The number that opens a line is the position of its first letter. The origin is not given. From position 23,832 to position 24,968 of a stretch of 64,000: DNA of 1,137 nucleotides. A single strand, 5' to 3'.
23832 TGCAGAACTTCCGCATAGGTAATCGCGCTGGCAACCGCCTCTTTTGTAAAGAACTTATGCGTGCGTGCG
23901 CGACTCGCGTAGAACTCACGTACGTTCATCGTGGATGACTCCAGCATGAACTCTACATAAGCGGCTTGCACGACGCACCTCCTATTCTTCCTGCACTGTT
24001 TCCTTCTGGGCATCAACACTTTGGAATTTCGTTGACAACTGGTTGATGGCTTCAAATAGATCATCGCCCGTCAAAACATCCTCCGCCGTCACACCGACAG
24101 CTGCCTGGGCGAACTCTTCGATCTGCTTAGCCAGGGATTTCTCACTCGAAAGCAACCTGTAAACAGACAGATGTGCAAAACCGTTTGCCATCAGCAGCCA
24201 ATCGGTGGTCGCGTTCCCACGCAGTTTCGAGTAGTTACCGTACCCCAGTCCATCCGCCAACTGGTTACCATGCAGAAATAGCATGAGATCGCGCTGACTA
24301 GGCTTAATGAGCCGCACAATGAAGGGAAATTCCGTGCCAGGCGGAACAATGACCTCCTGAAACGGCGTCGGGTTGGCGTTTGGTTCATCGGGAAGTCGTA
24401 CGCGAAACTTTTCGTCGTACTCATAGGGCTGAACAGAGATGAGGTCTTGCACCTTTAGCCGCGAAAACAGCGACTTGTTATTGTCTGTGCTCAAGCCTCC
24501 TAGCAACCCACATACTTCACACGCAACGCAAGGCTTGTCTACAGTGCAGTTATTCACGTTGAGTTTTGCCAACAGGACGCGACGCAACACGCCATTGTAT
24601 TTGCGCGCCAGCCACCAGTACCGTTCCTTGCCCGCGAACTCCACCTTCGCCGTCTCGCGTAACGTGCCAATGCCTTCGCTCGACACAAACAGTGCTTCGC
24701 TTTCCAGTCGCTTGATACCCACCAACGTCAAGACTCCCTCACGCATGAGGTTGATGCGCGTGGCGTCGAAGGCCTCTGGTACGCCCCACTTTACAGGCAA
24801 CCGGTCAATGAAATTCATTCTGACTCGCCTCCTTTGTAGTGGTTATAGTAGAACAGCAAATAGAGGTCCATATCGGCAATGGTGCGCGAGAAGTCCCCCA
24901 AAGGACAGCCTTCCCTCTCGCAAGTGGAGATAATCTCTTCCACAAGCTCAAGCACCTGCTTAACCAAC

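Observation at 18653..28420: cas locus combining an I-D-like interference module (HD on the large subunit, HD-less Cas3) with a Cas4+Csa1 adaptation module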

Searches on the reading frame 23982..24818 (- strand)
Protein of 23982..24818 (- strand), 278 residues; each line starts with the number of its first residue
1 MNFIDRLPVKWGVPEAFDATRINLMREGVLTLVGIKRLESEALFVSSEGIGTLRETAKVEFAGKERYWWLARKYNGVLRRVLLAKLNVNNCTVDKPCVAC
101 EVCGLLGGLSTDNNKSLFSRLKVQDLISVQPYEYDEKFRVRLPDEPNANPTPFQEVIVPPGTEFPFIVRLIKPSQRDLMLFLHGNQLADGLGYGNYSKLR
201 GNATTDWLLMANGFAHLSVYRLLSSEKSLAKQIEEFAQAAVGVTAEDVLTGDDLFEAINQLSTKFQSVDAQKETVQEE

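Call 3: search_protein_families(library=ncbifam, proteins=[window:23982-24818:-], max_evalue=0.01)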
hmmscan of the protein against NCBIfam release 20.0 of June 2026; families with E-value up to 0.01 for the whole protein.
window:23982-24818:- (278 aa): 0 families

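Call 4: search_protein_families(library=pfam, proteins=[window:23982-24818:-], max_evalue=0.01)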
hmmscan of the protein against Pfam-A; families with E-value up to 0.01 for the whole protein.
window:23982-24818:- (278 aa): 0 families

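Call 5: search_protein_families(library=padloc, proteins=[window:23982-24818:-], max_evalue=0.1)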
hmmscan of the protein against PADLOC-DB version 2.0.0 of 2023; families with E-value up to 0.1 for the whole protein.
window:23982-24818:- (278 aa): 4 families
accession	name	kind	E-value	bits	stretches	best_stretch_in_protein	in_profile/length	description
PDLC01388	Cas7b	-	1.8e-12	45.4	1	55-178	31-161/264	CAS-I-B; effector_G7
PDLC01300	Cas7b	-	0.00028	18.4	1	105-154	79-129/266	CAS-I-B; effector_G7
PDLC01263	Cas7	-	0.00084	17.1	1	97-149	72-124/205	CAS-I; effector_G7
PDLC00961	Cas7b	-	0.015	12.5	1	119-154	103-144/321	"CRISPR-associated protein Cas7/Cst2/DevR, subtype I-B/TNEAP"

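Call 13: find_homologous_proteins(query=window:23982-24818:-)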
Query window:23982-24818:- (278 aa): 120 proteins with E <= 0.001 among 1500 candidates.
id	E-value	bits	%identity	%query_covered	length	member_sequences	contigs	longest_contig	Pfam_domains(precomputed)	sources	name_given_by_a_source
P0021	3.3e-182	622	100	100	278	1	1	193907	-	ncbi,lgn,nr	ncbi:MAG: hypothetical protein H0Z39_00435 [Peptococcaceae bacterium]|nr:hypothetical protein [Pepto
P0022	6.2e-136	470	77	94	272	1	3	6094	-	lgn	-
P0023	1.2e-129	450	74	95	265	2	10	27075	-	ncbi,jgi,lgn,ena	-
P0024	1.8e-118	413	72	93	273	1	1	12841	-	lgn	-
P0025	6.6e-118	411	71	94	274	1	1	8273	-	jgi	jgi:hypothetical protein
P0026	5.4e-117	408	68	93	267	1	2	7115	-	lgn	-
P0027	5.5e-117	408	71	94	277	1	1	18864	-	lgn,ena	-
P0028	4.9e-116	405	68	96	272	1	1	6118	-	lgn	-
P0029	9.9e-116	404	68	95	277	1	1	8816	-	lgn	-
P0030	1.1e-115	404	69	93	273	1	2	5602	-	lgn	-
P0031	1.7e-115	403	68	94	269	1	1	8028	-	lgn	-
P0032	3.5e-115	402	71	93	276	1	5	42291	-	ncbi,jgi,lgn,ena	-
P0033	7.0e-115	401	68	95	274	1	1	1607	-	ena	-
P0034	2.6e-114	399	70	93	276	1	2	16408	-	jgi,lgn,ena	-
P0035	7.5e-114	398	65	94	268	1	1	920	-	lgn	-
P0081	8.7e-104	365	59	97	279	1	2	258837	-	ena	-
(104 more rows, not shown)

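Call 15: find_encoding_contigs(protein=P0081, flank=10000, max_places=2)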
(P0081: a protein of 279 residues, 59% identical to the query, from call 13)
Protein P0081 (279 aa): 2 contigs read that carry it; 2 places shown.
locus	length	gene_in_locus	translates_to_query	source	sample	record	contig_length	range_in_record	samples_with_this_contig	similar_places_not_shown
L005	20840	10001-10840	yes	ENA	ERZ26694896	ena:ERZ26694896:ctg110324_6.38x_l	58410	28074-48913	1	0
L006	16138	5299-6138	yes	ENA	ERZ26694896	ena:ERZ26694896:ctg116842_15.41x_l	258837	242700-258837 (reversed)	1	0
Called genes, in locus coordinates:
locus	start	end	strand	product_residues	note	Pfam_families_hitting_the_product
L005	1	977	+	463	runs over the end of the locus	PF01547:SBP_bac_1, PF13416:SBP_bac_8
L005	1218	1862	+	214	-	PF06347:SH3_4 (weak), PF08239:SH3_3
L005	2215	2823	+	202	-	-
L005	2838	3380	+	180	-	-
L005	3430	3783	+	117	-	-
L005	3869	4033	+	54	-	-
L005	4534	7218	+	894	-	PF13280:WYL (faint), PF25583:WCX, PF01966:HD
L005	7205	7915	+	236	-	PF09970:DUF2204 (weak)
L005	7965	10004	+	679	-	-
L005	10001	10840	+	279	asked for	-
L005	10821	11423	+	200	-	-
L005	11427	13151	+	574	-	PF00270:DEAD, PF22590:Cas3-like_C_2 (weak)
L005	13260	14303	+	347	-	PF27225:AF_1859_N, PF10040:CRISPR_Cas6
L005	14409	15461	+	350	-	PF01867:Cas_Cas1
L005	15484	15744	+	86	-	PF09827:CRISPR_Cas2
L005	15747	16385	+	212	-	PF01930:Cas_Cas4, PF12705:PDDEXK_1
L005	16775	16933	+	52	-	-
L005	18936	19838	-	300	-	PF03808:Glyco_tran_WecG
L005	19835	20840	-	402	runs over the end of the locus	PF13439:Glyco_transf_4, PF20706:GT4-conflict, PF00534:Glycos_transf_1, PF13692:Glyco_trans_1_4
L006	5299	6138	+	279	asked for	-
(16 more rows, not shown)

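Call 32: search_solved_structures(query=A2, max_evalue=10, show_alignments=2)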
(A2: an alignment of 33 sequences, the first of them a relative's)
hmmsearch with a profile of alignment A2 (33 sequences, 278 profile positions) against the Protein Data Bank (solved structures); distinct sequences matched with E-value up to 10: 2.
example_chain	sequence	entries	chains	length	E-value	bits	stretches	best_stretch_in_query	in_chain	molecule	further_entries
9js5_A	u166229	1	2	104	0.53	13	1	144-176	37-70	Viral histone-like protein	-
6lmh_A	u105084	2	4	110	0.55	12.9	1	143-176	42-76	pA104R | A104R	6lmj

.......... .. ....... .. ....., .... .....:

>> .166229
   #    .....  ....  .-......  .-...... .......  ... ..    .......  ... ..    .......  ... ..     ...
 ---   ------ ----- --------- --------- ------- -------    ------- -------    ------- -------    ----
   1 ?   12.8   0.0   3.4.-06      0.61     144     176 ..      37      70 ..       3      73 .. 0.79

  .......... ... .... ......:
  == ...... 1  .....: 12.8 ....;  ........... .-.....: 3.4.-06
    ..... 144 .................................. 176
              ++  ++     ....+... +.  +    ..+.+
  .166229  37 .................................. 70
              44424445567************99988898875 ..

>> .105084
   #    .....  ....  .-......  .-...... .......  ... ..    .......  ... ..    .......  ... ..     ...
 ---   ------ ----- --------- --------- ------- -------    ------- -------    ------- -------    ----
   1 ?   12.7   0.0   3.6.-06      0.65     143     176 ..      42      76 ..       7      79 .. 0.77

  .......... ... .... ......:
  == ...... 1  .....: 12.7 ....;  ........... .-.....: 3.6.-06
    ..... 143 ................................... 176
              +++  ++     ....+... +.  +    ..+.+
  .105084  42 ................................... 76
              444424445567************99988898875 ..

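Call 39: predict_structure(alignment_id=A2)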
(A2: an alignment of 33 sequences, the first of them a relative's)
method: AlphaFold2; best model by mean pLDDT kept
length: 278 residues; sequences in the alignment: 33
mean_pLDDT: 85.4   pTM: 0.85
mean pLDDT of the five models: 85.4, 83.9, 83.8, 80.8, 77.8
residues with pLDDT >= 90: 156; 70-90: 84; 50-70: 29; < 50: 9
segments of 3 or more residues with pLDDT < 50: 49-53
pLDDT, mean of each block of 10 residues (from residue 1): 92 71 80 94 64 64 90 88 92 90 91 88 94 76 84 80 95 95 92 56 91 95 95 95 95 96 84 58
secondary structure, 60 per line:
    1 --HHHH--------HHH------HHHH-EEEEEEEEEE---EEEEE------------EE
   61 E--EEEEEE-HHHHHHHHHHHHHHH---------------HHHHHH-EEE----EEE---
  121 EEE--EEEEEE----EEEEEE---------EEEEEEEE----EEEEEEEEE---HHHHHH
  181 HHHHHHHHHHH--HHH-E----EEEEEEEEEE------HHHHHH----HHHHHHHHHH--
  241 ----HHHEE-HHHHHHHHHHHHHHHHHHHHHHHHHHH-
elements in order: H3-6 H24-27 E29-38 E42-46 E59-61 E64-69 H71-85 H101-106 E108-110 E115-117 E121-123 E126-131 E136-141 E151-158 E163-171 H175-191 E203-212 H219-224 H229-238 H251-277

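Call 42: fold_search(model_id=the predicted structure, library=pdb)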
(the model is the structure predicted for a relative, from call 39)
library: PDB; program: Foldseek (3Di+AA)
matches with E <= 10: 534; with E <= 0.001: 237
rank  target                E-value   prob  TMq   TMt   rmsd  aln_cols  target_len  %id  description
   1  4txd                  1.3e-11  1.00  0.58  0.49   8.5       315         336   16  Crystal structure of Thermofilum pendens Csc2 (released 2014-08-27)
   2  7sba_A                2.5e-09  1.00  0.61  0.54   6.4       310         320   16  Structure of type I-D Cascade bound to a dsDNA target (released 2022-06-08)
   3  9g9b_E                2.3e-08  1.00  0.44  0.55   7.8       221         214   14  CryoEM structure of Enterococcus italicus Csm-crRNA (4.3) complex (released 2025-01-29)
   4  8z4j_J                2.4e-08  1.00  0.42  0.57   6.4       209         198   18  Cryo-EM structure of CTR-bound type VII CRISPR-Cas complex at substrate-engaged state II (released 2024-08-21)
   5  9j9e_D1               3.3e-08  1.00  0.40  0.54   7.1       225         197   17  Cryo-EM structure of the type VII CRISPR-Cas14 effector complex (released 2026-03-04)
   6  6mut_C                3.5e-08  1.00  0.49  0.49   9.0       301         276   14  Cryo-EM structure of ternary Csm-crRNA-target RNA with anti-tag sequence complex in type III-A CRISPR-Cas system (released 2018-12-12)
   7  9g9a_D                7.4e-08  1.00  0.43  0.58   6.9       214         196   15  CryoEM structure of Enterococcus italicus Csm-crRNA (3.2 complex) (released 2025-01-29)
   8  9ash_G                7.8e-08  1.00  0.48  0.61   7.7       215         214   16  Cryo-EM structure of the active Lactococcus lactis Csm bound to target in post-cleavage stage (released 2024-08-14)
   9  8yhe_J                8.3e-08  1.00  0.43  0.59   6.4       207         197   18  Cryo-EM structure of CTR-bound type VII CRISPR-Cas complex at post-state II (released 2024-08-21)
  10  6xn3_F                9.3e-08  1.00  0.44  0.57   7.7       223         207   16  Structure of the Lactococcus lactis Csm CTR_4:3 CRISPR-Cas Complex (released 2022-01-12)
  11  9g9f_E                1.0e-07  1.00  0.43  0.54   6.1       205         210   16  CryoEM structure of Enterococcus italicus Csm-crRNA-CTR complex bound to AMPNPP (released 2025-01-29)
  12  9g9k_I                1.0e-07  1.00  0.44  0.56   7.2       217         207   15  CryoEM structure of Enterococcus italicus Csm-crRNA-CTR2 complex (4.3) bound to AMPNPP (released 2025-01-29)
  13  9ash_F                1.1e-07  1.00  0.47  0.60   7.3       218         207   16  Cryo-EM structure of the active Lactococcus lactis Csm bound to target in post-cleavage stage (released 2024-08-14)
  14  8yhe_E                1.2e-07  1.00  0.42  0.56   6.2       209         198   17  Cryo-EM structure of CTR-bound type VII CRISPR-Cas complex at post-state II (released 2024-08-21)
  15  8yhe_F                1.3e-07  1.00  0.41  0.57   6.3       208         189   17  Cryo-EM structure of CTR-bound type VII CRISPR-Cas complex at post-state II (released 2024-08-21)
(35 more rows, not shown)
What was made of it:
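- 23982..24818 (-): cas7-like gene (Csc2-like), 278 aa, with a conserved C91/C97/C100/C103 cluster. Foldseek top hits are Csc2 4txd (1.3e-11) and Cas7d 7sba_A (2.5e-9), followed by Csm3 and type VII Cas7 (calls 39, 42).
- On Subtype I-D: The best fold hits are Csc2 and Cas7d (call 42).
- The Cas7 model matches Csc2/Cas7d best (call 42). The Cas7 fold ranks Csc2 about 5 orders of magnitude above I-B Cas7 (call 42).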

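Call 54: search_protein_families(library=padloc, proteins=[L005:4534-7218:+, L005:7205-7915:+, L005:7965-10004:+, L005:10821-11423:+, L005:11427-13151:+], max_evalue=0.01)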
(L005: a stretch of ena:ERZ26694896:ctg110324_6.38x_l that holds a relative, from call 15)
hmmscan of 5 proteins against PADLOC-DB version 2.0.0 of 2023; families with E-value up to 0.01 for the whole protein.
L005:4534-7218:+ (894 aa): 17 families
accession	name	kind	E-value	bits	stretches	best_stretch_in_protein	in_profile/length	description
PDLC01766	Cas3c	-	2.5e-146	487.5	1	2-404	1-385/1009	-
PDLC01652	WYL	-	1.9e-29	101.1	1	141-321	14-161/162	"CAS-I,CAS-II,CAS-III,CAS-IV,CAS-V,CAS-VI; associated_signaling"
PDLC01457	WYL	-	4.9e-19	66.8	1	7-310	2-229/229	"CAS-I,CAS-II,CAS-III,CAS-IV,CAS-V,CAS-VI; associated_signaling"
PDLC01254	Cas3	-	6.1e-07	27.8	1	348-455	2-94/164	CAS-I; effector_G3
PDLC01293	Cas10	-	4.9e-05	20.4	1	384-479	2-75/577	CAS-III; effector_LS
PDLC00940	Cas3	-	6.4e-05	21.2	1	357-429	3-77/178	CRISPR-associated endonuclease Cas3-HD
PDLC01757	Cas3b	-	8.1e-05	19.3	1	348-451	7-100/676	-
PDLC04133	mad1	-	0.0012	17.1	1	25-54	6-34/60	mads_1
PDLC01761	Cas3b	-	0.0012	15.6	1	348-452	7-108/705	-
PDLC01760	Cas3b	-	0.0016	14.9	1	352-402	11-61/734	-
PDLC02082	Cas3b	-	0.0063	12.9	1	349-451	6-102/734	-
PDLC01484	WYL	-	0.0066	13.6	0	290-326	401-437/437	"CAS-I,CAS-II,CAS-III,CAS-IV,CAS-V,CAS-VI; associated_signaling"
PDLC01510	WYL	-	0.0066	13.6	0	290-326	401-437/437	"CAS-I,CAS-II,CAS-III,CAS-IV,CAS-V,CAS-VI; associated_signaling"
PDLC01444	Cas10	-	0.0077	13.1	0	383-490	7-60/605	CAS-III; effector_LS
PDLC01765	Cas3c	-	0.0083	13.1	0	354-462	22-104/612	-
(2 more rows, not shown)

L005:7205-7915:+ (236 aa): 0 families

L005:7965-10004:+ (679 aa): 0 families

L005:10821-11423:+ (200 aa): 0 families

L005:11427-13151:+ (574 aa): 41 families (the best 25 are shown)
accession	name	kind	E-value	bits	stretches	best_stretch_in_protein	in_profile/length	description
PDLC01533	Cas3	-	2e-31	107.2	2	24-278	26-274/897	CAS-I; effector_G3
PDLC01770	Cas3g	-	2.3e-20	70.7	1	49-380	29-367/733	-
PDLC01252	Cas3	-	2.2e-16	58.2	1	51-352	4-291/324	CAS-I; effector_G3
PDLC01761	Cas3b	-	1.3e-15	55.2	1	120-411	322-595/705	-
PDLC01196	Cas3d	-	1.8e-13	47.9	2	38-206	21-180/594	CAS-I-D; effector_G3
PDLC02028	Cas3d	-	1.9e-13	48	2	304-380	335-418/685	-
PDLC00937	Cas3d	-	9.2e-13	46.1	2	312-345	322-355/357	"CRISPR-associated helicase Cas3, subtype CYANO"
PDLC00938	Cas3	-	2.8e-12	44.6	1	51-352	4-322/358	CRISPR-associated helicase Cas3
PDLC01710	Cas3a1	-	3.4e-12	43.6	1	312-397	507-595/745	Cas3_1_CAS-I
PDLC01769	Cas3g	-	4.2e-11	40.2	1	306-389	326-404/836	-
PDLC02503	BrxHI|BrxHII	-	1.3e-10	38.2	1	33-164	26-161/698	BrxHI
PDLC02032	Cas3d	-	1.6e-10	38.3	1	306-395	327-404/641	-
PDLC01323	Cas3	-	5e-10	37.6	1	311-345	258-292/294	CAS-I-D; effector_G3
PDLC01757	Cas3b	-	1.1e-09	35.3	1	123-351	287-495/676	-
PDLC02080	Cas3b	-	2.6e-09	34.1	1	125-364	358-584/709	-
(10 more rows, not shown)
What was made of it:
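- Closest known: WYL-Cas3 fusions. Same: That N-terminal part matches the WYL-Cas3c model at 2.5e-146 (call 54).
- In relatives of this family the WYL domain is fused to the HD nuclease (call 54).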

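Call 55: find_related_loci(query=A2, collection=genome_contigs, flank=10000)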
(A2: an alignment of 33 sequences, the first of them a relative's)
Query A2 (278 aa) in genome_contigs; peptide patterns used: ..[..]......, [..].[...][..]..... (x = any residue, [..] = any of these).
28 stretches matched a pattern; 5 encode a relative of the query (tblastn E <= 1e-3); 5 distinct loci.
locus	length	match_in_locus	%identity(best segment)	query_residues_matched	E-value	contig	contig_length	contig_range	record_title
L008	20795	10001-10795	74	1-265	2e-139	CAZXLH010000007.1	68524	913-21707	MAG TPA_asm: uncultured Eubacteriales bacterium isolate SRP192927_co8_49 genome assembly, contig: NODE_251_length_68524_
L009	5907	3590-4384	64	1-263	1e-112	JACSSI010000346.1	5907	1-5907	MAG: Anaerolineae bacterium isolate CH7 contig-70_19385, whole genome shotgun sequence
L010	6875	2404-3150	63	1-242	1e-99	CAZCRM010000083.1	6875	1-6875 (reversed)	MAG TPA_asm: uncultured Methanosarcinales archaeon isolate SRP216583_co2_253 genome assembly, contig: NODE_9557_length_6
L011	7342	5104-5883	57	1-253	3e-91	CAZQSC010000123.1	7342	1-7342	MAG TPA_asm: uncultured bacterium isolate SRP338002_co1_79 genome assembly, contig: NODE_9336_length_7342_cov_6.061479,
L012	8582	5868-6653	55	1-253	1e-88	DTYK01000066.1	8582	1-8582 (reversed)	MAG TPA_asm: Candidatus Latescibacterota bacterium isolate UWMA-0219 k99_1451953, whole genome shotgun sequence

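Call 72: search_protein_families(library=padloc, alignment_id=A2, max_evalue=0.1)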
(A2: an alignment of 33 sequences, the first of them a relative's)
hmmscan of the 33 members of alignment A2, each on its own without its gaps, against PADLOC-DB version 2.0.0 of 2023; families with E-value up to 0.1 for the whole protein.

A. member 1, P0021 (278 aa): 4 families
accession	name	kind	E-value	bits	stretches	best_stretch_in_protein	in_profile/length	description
PDLC01388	Cas7b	-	1.8e-12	45.4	1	55-178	31-161/264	CAS-I-B; effector_G7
PDLC01300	Cas7b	-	0.00028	18.4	1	105-154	79-129/266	CAS-I-B; effector_G7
PDLC01263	Cas7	-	0.00084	17.1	1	97-149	72-124/205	CAS-I; effector_G7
PDLC00961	Cas7b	-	0.015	12.5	1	119-154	103-144/321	"CRISPR-associated protein Cas7/Cst2/DevR, subtype I-B/TNEAP"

B. families by the number of members that match (of 33 scanned): 14 families
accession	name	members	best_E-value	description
PDLC01388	Cas7b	33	1.1e-15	CAS-I-B; effector_G7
PDLC01263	Cas7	29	0.00034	CAS-I; effector_G7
PDLC01300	Cas7b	20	0.00028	CAS-I-B; effector_G7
PDLC00998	Cas7d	15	8e-05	CRISPR type I-D/CYANO-associated protein Csc2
PDLC01455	Cas7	12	0.0016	CAS-I; effector_G7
PDLC01442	Csm3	10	3.2e-05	"CAS-III-A,CAS-III-D; effector_G7"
PDLC02048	Cas7d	10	4e-05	-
PDLC00961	Cas7b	9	0.0024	"CRISPR-associated protein Cas7/Cst2/DevR, subtype I-B/TNEAP"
PDLC01322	Cas7d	5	4e-06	CAS-I-D; effector_G7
PDLC01610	Cas7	5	0.00045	CAS-I; effector_G7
PDLC00960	Cas7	5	0.0046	CRISPR-associated autoregulator DevR family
PDLC02109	Cas7_IIId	5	0.008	-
PDLC01015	Csm3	4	0.00027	Csm3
PDLC01477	Cas6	1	0.0061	"CAS-I,CAS-II,CAS-III,CAS-IV,CAS-V,CAS-VI; crRNAmaturation"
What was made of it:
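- On Subtype I-D: 15 of 33 family members hit a Cas7d model weakly; the best Cas7d hit of any member is 4e-6 (call 72).
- At sequence level the Cas7 family hits a profile labelled Cas7b (I-B) best: 33 of 33 members, best 1.1e-15 (call 72). All 33 Cas7 family members hit the I-B-labelled profile PDLC01388 (call 72).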

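Call 73: search_dna_similar(query=window:23982-24818:-, collection=plasmids, mode=protein, max_evalue=0.01, max_rows=20)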
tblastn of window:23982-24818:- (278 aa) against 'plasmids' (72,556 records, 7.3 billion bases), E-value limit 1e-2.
No match.

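Call 81: search_protein_families(library=pfam, proteins=[L012:1461-3053:+, L012:3054-3791:+, L010:62-517:+, L005:7205-7915:+, L005:7965-10004:+], max_evalue=0.01)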
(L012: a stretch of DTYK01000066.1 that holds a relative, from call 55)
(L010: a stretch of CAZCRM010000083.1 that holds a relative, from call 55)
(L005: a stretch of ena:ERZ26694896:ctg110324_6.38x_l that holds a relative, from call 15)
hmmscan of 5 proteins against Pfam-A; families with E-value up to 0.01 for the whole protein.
L012:1461-3053:+ (530 aa): 2 families
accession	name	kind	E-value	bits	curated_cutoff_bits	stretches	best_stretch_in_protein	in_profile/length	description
PF01966.28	HD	-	1.5e-05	25.7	22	1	27-149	2-116/116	HD domain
PF18019.7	Cas3_HD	-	0.0053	17.2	23.1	0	23-76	12-79/207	Cas3, HD domain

L012:3054-3791:+ (245 aa): 3 families
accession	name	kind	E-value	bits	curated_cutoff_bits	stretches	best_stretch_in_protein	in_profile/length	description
PF14907.12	NTP_transf_5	-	5.3e-06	26.6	31.2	1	24-190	66-235/249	Uncharacterised nucleotidyltransferase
PF19502.5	DUF6036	-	1.5e-05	25.3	23.6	1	123-175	78-127/164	Nucleotidyltransferase of unknown function (DUF6036)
PF08843.17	AbiEii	-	0.00071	20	22.5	1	46-217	30-213/238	Nucleotidyl transferase AbiEii toxin, Type IV TA system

L010:62-517:+ (151 aa): 0 families

L005:7205-7915:+ (236 aa): 2 families
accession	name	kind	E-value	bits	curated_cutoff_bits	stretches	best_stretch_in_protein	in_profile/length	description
PF09970.15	DUF2204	-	4.3e-06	26.9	20.3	1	16-106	4-96/181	Nucleotidyl transferase of unknown function (DUF2204)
PF19502.5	DUF6036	-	0.00063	20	23.6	1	25-166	16-118/164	Nucleotidyltransferase of unknown function (DUF6036)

L005:7965-10004:+ (679 aa): 0 families
